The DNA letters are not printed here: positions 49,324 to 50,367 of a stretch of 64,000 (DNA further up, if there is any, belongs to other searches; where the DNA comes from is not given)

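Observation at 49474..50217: Phage-encoded stand-alone HD-GYP phosphodiesterase in its own transcription unit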

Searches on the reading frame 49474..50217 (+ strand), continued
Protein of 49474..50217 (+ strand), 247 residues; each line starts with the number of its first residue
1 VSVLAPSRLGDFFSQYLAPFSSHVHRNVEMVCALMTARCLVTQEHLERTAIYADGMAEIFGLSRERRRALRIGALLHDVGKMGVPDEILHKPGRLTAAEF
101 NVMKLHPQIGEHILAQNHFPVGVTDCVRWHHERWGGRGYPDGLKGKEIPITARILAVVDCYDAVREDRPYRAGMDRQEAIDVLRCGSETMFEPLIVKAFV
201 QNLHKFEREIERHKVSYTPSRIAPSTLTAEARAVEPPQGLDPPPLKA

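Call 37: find_related_loci(query=A1, collection=genome_contigs, flank=8000)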
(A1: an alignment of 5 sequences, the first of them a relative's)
Query A1 (247 aa) in genome_contigs; peptide patterns used: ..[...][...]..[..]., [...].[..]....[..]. (x = any residue, [..] = any of these).
600 stretches matched a pattern (row limit reached: there are more); 595 encode a relative of the query (tblastn E <= 1e-3); the best 80 are kept; 80 distinct loci.
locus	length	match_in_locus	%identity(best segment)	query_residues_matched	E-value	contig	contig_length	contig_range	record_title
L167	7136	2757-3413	53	27-243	2e-68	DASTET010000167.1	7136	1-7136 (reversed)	MAG TPA_asm: Blastocatellia bacterium isolate SMAG_U854 k141_968624, whole genome shotgun sequence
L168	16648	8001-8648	52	27-240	3e-67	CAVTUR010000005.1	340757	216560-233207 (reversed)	MAG: Blastocatellia bacterium isolate MFD04944.bin.3.75 genome assembly, contig: contig_14947, whole genome shotgun sequ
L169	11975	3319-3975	54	25-240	1e-67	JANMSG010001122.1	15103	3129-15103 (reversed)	MAG: Acidobacteriota bacterium isolate SOY_29_metabat_494 SOY_29_k141_3068230, whole genome shotgun sequence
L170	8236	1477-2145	52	25-244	1e-66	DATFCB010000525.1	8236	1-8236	MAG TPA_asm: Pyrinomonadaceae bacterium isolate SMAG_U8543 k141_1065300, whole genome shotgun sequence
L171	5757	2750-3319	56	26-215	7e-67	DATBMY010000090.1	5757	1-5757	MAG TPA_asm: Blastocatellia bacterium isolate SMAG_U4010 k141_2192662, whole genome shotgun sequence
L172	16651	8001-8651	52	26-240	9e-67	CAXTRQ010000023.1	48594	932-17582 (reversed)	MAG TPA_asm: uncultured Pyrinomonadaceae bacterium isolate public_SRR14721960_metawrap_bin.1 genome assembly, contig: pu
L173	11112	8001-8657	52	25-240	1e-66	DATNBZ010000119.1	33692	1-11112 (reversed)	MAG TPA_asm: Blastocatellia bacterium isolate SMAG_U11201 k141_1380698, whole genome shotgun sequence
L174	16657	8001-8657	52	25-240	3e-66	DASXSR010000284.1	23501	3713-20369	MAG TPA_asm: Blastocatellia bacterium isolate SMAG_U4671 k141_990383, whole genome shotgun sequence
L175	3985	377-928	56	27-210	2e-66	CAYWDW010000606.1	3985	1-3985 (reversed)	MAG TPA_asm: uncultured Heliobacteriaceae bacterium isolate binchicken_co27_206 genome assembly, contig: NODE_39846_leng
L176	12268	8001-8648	53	27-240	2e-66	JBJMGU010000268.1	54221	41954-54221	MAG: Blastocatellia bacterium isolate H2_16_all_fractions_metab_conc_16_60_11 k255_8952661, whole genome shotgun sequenc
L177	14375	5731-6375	50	26-240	7e-66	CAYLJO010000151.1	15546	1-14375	MAG TPA_asm: uncultured Blastocatellaceae bacterium isolate SRP272529_co1_149 genome assembly, contig: NODE_6570_length_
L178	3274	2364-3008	51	26-240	9e-66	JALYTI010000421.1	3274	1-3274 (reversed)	MAG: Acidobacteriota bacterium isolate LIV bin26 SD1460_NODE_5619_length_3274_cov_1.312361, whole genome shotgun sequenc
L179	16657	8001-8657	51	25-240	2e-65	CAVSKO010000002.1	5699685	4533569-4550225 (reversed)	MAG: Blastocatellia bacterium isolate MFD09212.bin.1.217 genome assembly, contig: contig_268, whole genome shotgun seque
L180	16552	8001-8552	55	27-210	1e-65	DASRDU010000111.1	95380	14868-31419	MAG TPA_asm: Blastocatellia bacterium isolate SMAG_U9988 k141_746914, whole genome shotgun sequence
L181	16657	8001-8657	52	25-240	2e-65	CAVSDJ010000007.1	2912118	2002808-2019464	MAG: Blastocatellia bacterium isolate MFD01916.bin.3.112 genome assembly, contig: contig_4703, whole genome shotgun sequ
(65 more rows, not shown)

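Call 38: predict_structure(alignment_id=A2)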
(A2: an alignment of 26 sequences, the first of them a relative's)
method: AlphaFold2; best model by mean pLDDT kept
length: 247 residues; sequences in the alignment: 26
mean_pLDDT: 87.8   pTM: 0.87
mean pLDDT of the five models: 87.8, 86.3, 86.3, 86.0, 85.9
residues with pLDDT >= 90: 156; 70-90: 55; 50-70: 34; < 50: 2
segments of 3 or more residues with pLDDT < 50: none
pLDDT, mean of each block of 10 residues (from residue 1): 60 88 92 88 90 98 97 97 93 87 94 93 96 87 93 98 89 93 96 98 97 79 67 59 57
secondary structure, 60 per line:
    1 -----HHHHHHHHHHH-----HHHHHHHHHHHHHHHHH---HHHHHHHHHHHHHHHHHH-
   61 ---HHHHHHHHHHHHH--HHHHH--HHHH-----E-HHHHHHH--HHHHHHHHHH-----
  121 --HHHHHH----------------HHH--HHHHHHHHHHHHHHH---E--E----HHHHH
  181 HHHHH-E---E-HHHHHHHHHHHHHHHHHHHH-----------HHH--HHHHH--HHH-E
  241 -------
elements in order: H6-16 H22-38 H42-59 H64-76 H79-83 H86-89 H97-103 H106-115 H123-128 H150-164 H176-185 H193-212 H229-233

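Call 41: search_protein_representatives(protein=P0001)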
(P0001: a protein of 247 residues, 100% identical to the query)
Query: 247 residues. Proteins with E-value up to 0.001 (for the whole library): 119094; up to 1e-10: 91096; up to 1e-30: 16055. The best 150 are listed.
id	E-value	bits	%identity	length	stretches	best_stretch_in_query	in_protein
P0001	5.1e-166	566.8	100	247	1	1-247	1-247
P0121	2.8e-80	286.0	45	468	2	37-203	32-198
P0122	4.3e-77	275.6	39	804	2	13-223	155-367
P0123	1.8e-70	253.9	41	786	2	34-204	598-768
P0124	3.5e-69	249.7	39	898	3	33-224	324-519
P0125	1.3e-67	244.6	38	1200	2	28-203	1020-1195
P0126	1.7e-66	240.9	40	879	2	35-201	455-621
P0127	4.5e-66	239.5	39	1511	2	28-201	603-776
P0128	1.8e-65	237.5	54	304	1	23-241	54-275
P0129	7.3e-64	232.2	39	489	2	40-201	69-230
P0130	1.3e-63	231.5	38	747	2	34-210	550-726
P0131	8.0e-63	228.8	55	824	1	25-217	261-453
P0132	1.8e-62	227.7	37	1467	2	26-207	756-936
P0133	1.9e-62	227.6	52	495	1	25-240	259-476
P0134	3.3e-62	226.8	51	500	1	26-244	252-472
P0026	3.8e-57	210.2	51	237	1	28-220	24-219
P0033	1.2e-55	205.4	51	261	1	32-226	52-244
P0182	4.8e-53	196.8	49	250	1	25-238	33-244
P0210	1.0e-49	185.9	44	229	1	35-239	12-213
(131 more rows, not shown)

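Call 44: fold_search(model_id=the predicted structure, library=pdb)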
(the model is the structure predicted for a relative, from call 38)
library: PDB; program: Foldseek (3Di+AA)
matches with E <= 10: 330; with E <= 0.001: 16
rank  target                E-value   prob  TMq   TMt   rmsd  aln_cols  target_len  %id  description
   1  4r8z_A                2.2e-11  1.00  0.67  0.75   3.3       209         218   33  Crystal Structure of PA4781 HD-GYP domain from Pseudomonas aeruginosa at 2.2A resolution showing a bi-metallic Ni ion  (released 2015-03-04)
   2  4r8z_B                4.4e-11  1.00  0.67  0.75   2.8       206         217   33  Crystal Structure of PA4781 HD-GYP domain from Pseudomonas aeruginosa at 2.2A resolution showing a bi-metallic Ni ion  (released 2015-03-04)
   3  4mcw_A                1.4e-10  1.00  0.66  0.47   2.9       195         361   31  Crystal structure of a HD-GYP domain (a cyclic-di-GMP phosphodiesterase) containing a tri-nuclear metal centre (released 2014-02-19)
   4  9rbz_A                2.5e-10  1.00  0.70  0.83   2.4       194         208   29  DvhD, HD-GYP domain, c-di-GMP-bound (released 2026-03-04)
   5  9rbz_B                5.0e-10  1.00  0.70  0.83   2.3       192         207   29  DvhD, HD-GYP domain, c-di-GMP-bound (released 2026-03-04)
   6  9rbz_D                6.9e-10  1.00  0.70  0.83   2.4       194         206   29  DvhD, HD-GYP domain, c-di-GMP-bound (released 2026-03-04)
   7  4mcw_B                9.5e-10  1.00  0.68  0.47   2.4       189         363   32  Crystal structure of a HD-GYP domain (a cyclic-di-GMP phosphodiesterase) containing a tri-nuclear metal centre (released 2014-02-19)
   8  9rbz_C                1.0e-09  1.00  0.70  0.84   2.4       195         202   30  DvhD, HD-GYP domain, c-di-GMP-bound (released 2026-03-04)
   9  9rc0                  4.4e-05  1.00  0.63  0.53   3.0       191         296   25  DvhD, PAS/HD-GYP domains (released 2026-03-04)
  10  3tmc_A                6.9e-05  1.00  0.56  0.46   7.8       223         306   17  Bd1817, a HDG"Y"P protein from Bdellovibrio bacteriovorus (released 2011-10-19)
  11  3tmb_B                7.3e-05  1.00  0.57  0.45   6.5       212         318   17  Bd1817, a HDG"Y"P protein from Bdellovibrio bacteriovorus (released 2011-10-19)
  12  5z7c                  7.6e-05  1.00  0.52  0.32  10.4       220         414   16  crystal structure of cyclic GMP-AMP specifc phosphodiesterases in V.cholerae (V-cGAP3) (released 2019-01-02)
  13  3tm8_A                8.0e-05  1.00  0.56  0.46   7.8       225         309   17  Bd1817, a HDG"Y"P protein from Bdellovibrio bacteriovorus (released 2011-10-19)
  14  3tm8_B                9.6e-05  1.00  0.56  0.46   7.8       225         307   17  Bd1817, a HDG"Y"P protein from Bdellovibrio bacteriovorus (released 2011-10-19)
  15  3tmd                  3.8e-04  1.00  0.57  0.47   7.7       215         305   18  Bd1817, a HDG"Y"P protein from Bdellovibrio bacteriovorus (released 2011-10-19)
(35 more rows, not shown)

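Call 45: fold_search(model_id=the predicted structure, library=viral)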
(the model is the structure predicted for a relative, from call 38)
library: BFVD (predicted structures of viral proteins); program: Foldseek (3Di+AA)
matches with E <= 10: 212; with E <= 0.001: 1
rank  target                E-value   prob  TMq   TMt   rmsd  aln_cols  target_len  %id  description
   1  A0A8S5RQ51            2.4e-05  1.00  0.31  0.17  11.7       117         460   36  GGDEF protein (Fragment) [virus sp. ctr1v16]
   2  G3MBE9                1.1e-03  1.00  0.53  0.80   3.6       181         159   19  Gp79 [Bacillus phage G]
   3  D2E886                6.1e-02  0.33  0.22  0.19  16.5       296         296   16  (no name in the UniProt tables at hand)
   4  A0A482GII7            1.0e-01  0.98  0.42  0.45   9.7       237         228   12  Putative HD superfamily hydrolase [Escherichia phage vB_EcoM_Goslar]
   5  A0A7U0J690            2.2e-01  0.69  0.31  0.31  11.2       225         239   17  HD domain-containing protein [Klebsiella phage vB_KpM_FBKp24]
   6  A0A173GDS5            2.7e-01  0.89  0.44  0.43   8.6       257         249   14  Phosphohydrolase [Erwinia phage vB_EamM_RAY]
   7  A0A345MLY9            2.7e-01  0.69  0.26  0.34  12.1       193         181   16  (no name in the UniProt tables at hand)
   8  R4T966                2.9e-01  0.98  0.32  0.36   4.0       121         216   23  HD domain-containing protein [Halogranum tailed virus 1]
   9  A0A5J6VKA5            3.1e-01  0.63  0.29  0.15  11.3       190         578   14  Myo-inositol oxygenase [Megaviridae environmental sample]
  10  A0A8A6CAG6            3.8e-01  0.80  0.41  0.46   7.4       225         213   13  (no name in the UniProt tables at hand)
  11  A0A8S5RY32            4.2e-01  0.38  0.26  0.17  15.9       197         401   15  AAA domain protein [Myoviridae sp. ctNQV2]
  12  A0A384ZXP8            4.2e-01  0.18  0.25  0.26  15.2       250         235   14  Uncharacterized protein [Dickeya phage vB_DsoM_JA29]
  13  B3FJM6                4.2e-01  0.12  0.17  0.19  17.4       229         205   12  Uncharacterized protein [Pseudomonas phage 201phi2-1]
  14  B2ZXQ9                4.4e-01  0.57  0.32  0.30  10.2       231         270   11  Metal dependent phosphohydrolases like protein [Ralstonia phage phiRSL1]
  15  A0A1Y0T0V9            5.3e-01  0.72  0.39  0.47   8.3       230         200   10  Phosphohydrolase [Pseudomonas phage Noxifer]
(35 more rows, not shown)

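Call 47: find_encoding_contigs(protein=P0026, flank=10000, max_places=2)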
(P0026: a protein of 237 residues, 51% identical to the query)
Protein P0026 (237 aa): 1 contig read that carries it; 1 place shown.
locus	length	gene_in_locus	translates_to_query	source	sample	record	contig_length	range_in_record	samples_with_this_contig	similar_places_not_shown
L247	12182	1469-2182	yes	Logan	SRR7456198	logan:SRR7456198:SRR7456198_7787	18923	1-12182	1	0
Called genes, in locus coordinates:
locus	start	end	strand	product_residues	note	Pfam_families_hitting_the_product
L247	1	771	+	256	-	?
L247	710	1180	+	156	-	-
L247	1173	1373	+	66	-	-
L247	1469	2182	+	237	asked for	PF13487:HD_5, PF01966:HD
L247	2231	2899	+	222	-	-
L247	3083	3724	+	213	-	PF00182:Glyco_hydro_19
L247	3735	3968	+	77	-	-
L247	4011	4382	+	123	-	-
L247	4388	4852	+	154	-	-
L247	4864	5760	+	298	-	-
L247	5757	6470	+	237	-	PF02311:AraC_binding (faint), PF07883:Cupin_2 (faint)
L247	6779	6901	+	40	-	-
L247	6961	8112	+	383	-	PF01507:PAPS_reduct, PF11922:DUF3440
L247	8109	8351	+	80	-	-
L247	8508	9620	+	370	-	PF01507:PAPS_reduct, PF11922:DUF3440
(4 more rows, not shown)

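Call 48: find_encoding_contigs(protein=P0011, flank=10000, max_places=2)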
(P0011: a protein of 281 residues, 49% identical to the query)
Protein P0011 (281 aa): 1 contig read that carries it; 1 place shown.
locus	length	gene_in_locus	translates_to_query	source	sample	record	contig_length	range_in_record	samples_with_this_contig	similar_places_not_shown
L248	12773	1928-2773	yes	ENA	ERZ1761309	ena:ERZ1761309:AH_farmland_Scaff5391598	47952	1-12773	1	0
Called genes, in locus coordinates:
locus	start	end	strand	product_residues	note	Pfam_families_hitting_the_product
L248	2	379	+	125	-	?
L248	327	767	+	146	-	-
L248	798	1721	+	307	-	PF00072:Response_reg, PF00990:GGDEF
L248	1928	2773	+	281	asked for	PF13487:HD_5, PF01966:HD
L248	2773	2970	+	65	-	-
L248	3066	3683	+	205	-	-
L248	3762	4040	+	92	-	-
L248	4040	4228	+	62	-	-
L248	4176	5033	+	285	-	-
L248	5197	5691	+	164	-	-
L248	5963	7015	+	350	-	PF00182:Glyco_hydro_19 (weak)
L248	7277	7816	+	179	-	-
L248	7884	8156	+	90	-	PF24073:DUF7365 (weak)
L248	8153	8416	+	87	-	-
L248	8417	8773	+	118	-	-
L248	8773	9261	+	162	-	-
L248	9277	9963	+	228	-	-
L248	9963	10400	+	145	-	-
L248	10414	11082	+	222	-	-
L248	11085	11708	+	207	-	-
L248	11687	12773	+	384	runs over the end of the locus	PF00005:ABC_tran (faint)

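Call 49: find_encoding_contigs(protein=P0033, flank=10000, max_places=2)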
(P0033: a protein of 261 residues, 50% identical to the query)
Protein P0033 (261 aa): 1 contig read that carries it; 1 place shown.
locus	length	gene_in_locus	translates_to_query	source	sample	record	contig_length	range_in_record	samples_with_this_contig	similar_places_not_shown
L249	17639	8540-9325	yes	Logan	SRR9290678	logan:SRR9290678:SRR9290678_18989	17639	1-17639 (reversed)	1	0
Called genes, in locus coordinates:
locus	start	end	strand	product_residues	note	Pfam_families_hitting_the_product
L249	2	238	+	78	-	?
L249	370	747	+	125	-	-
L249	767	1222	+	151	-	-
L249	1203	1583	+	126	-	-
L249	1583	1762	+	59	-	-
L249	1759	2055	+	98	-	-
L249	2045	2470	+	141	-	PF03692:CxxCxxCC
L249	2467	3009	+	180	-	PF02954:HTH_8 (weak)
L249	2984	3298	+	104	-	-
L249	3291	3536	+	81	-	-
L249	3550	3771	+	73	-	-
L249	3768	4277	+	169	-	PF18143:HAD_SAK_2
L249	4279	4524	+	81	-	-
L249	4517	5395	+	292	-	PF07505:DUF5131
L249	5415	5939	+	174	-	-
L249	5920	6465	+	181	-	-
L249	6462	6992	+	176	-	-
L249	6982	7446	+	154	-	-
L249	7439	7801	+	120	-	-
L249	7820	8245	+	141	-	-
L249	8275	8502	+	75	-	-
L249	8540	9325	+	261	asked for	PF13487:HD_5, PF01966:HD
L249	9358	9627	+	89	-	-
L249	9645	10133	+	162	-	-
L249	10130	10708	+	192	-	-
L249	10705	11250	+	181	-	PF01327:Pep_deformylase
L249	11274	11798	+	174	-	-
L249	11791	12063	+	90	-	-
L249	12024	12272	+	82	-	-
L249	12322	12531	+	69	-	-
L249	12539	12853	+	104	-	-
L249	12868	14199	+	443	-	-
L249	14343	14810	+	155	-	-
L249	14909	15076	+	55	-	-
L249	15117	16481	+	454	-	-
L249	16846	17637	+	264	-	?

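Call 50: search_protein_families(library=phrogs, proteins=[L248:798-1721:+, L248:3066-3683:+, L248:4176-5033:+, L248:5963-7015:+, L248:9277-9963:+, L248:10414-11082:+, L248:11085-11708:+, L249:4517-5395:+, L249:12868-14199:+, L249:15117-16481:+], max_evalue=0.001)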
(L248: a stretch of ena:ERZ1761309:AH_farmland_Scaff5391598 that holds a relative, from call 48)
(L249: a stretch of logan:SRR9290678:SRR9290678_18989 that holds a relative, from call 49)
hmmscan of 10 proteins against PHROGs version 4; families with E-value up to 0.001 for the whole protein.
L248:798-1721:+ (307 aa): 14 families
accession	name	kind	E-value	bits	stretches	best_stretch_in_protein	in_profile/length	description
phrog_5594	-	unknown function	1.1e-45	157.6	1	128-296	348-517/528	-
phrog_14602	-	unknown function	3e-34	119.5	1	125-288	165-330/336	-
phrog_731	-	unknown function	2e-30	106.8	1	7-132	2-124/227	-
phrog_11823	-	unknown function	5.5e-27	95.4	1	136-292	260-420/693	-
phrog_9661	-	unknown function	6.4e-27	95.6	1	134-290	112-270/274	-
phrog_5982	-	unknown function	1.8e-25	90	1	5-158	867-1017/1030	-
phrog_20458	-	unknown function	3.7e-19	69.5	1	6-126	697-818/829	-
phrog_37855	-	unknown function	7.4e-15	55.7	1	5-125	4-128/278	-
phrog_26035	-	unknown function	1.5e-12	48.2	1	133-292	293-443/446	-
phrog_34213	-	unknown function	1.5e-11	45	1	138-291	303-461/472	-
phrog_8342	-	unknown function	1.8e-11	44.6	1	133-235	243-344/407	-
phrog_8810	-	unknown function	1.4e-10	42.2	1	7-128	1-123/245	-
phrog_22245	-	unknown function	3.2e-06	27.5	1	6-112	3-109/349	-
phrog_10776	-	unknown function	0.00029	20.4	1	138-214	321-393/674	-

L248:3066-3683:+ (205 aa): 1 family
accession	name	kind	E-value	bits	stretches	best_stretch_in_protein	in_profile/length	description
phrog_824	-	unknown function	1.1e-11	46.2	1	19-152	59-168/265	-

L248:4176-5033:+ (285 aa): 0 families

L248:5963-7015:+ (350 aa): 9 families
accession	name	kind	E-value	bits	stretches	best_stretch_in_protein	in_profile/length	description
phrog_181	-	lysis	6.2e-60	205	1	1-259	330-560/769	endolysin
phrog_26317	-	unknown function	5.6e-29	101.5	1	92-218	6-116/119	-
phrog_9506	-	lysis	3e-20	74.2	1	97-288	68-267/330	endolysin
phrog_1519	-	lysis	9.7e-13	49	1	6-242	201-404/502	endolysin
phrog_317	-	lysis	3e-11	44.1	1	11-243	200-385/492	endolysin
phrog_34417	-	unknown function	4.9e-10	40.1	1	100-214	75-190/326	-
phrog_14712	-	moron, auxiliary metabolic gene and host takeover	1.9e-09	38.1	1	89-215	63-183/322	chitinase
phrog_12261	-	unknown function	0.00023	22.3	0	124-179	16-70/76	-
phrog_3201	-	tail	0.00053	18.7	1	75-134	2075-2131/2408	tail fiber protein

L248:9277-9963:+ (228 aa): 1 family
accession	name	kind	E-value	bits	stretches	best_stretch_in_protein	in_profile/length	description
phrog_4042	-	unknown function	0.00038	21.4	1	138-183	43-88/129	-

L248:10414-11082:+ (222 aa): 0 families

L248:11085-11708:+ (207 aa): 5 families
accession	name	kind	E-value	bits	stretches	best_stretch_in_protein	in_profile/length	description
phrog_620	-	DNA, RNA and nucleotide metabolism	9.2e-14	53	1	7-160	11-149/217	ParB-like partition protein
phrog_498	-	other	4.2e-11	43.1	1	7-149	37-172/633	DNA methyltransferase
phrog_723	-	DNA, RNA and nucleotide metabolism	1.1e-07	32.9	1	11-189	19-191/223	ParB-like partition protein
phrog_9353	-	unknown function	0.00015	22.7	1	5-78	12-80/245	-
phrog_940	-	DNA, RNA and nucleotide metabolism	0.00047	20.5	1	7-134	8-133/388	nuclease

L249:4517-5395:+ (292 aa): 1 family
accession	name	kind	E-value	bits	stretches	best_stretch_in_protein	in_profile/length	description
phrog_2045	-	unknown function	1.9e-67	228.8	1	1-250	1-249/299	-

L249:12868-14199:+ (443 aa): 0 families

L249:15117-16481:+ (454 aa): 0 families

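Call 74: find_encoding_contigs(protein=P0080, flank=8000, max_places=2)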
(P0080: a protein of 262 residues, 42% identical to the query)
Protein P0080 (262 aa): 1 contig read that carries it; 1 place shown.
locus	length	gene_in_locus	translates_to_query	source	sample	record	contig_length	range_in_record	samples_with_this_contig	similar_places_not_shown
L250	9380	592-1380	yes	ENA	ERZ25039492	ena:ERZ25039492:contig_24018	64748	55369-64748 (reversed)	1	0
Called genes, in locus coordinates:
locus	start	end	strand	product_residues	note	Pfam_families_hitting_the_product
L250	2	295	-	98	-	?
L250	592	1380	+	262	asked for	PF13487:HD_5, PF01966:HD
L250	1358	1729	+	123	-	-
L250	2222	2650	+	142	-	-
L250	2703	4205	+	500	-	-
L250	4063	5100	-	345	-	-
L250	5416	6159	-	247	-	PF00106:adh_short, PF01370:Epimerase (weak), PF08659:KR (faint), PF13561:adh_short_C2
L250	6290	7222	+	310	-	PF12852:Cupin_6, PF05899:Cupin_3 (weak), PF00165:HTH_AraC (faint), PF12833:HTH_18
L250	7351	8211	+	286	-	PF02668:TauD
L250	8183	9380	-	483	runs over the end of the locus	PF00375:SDF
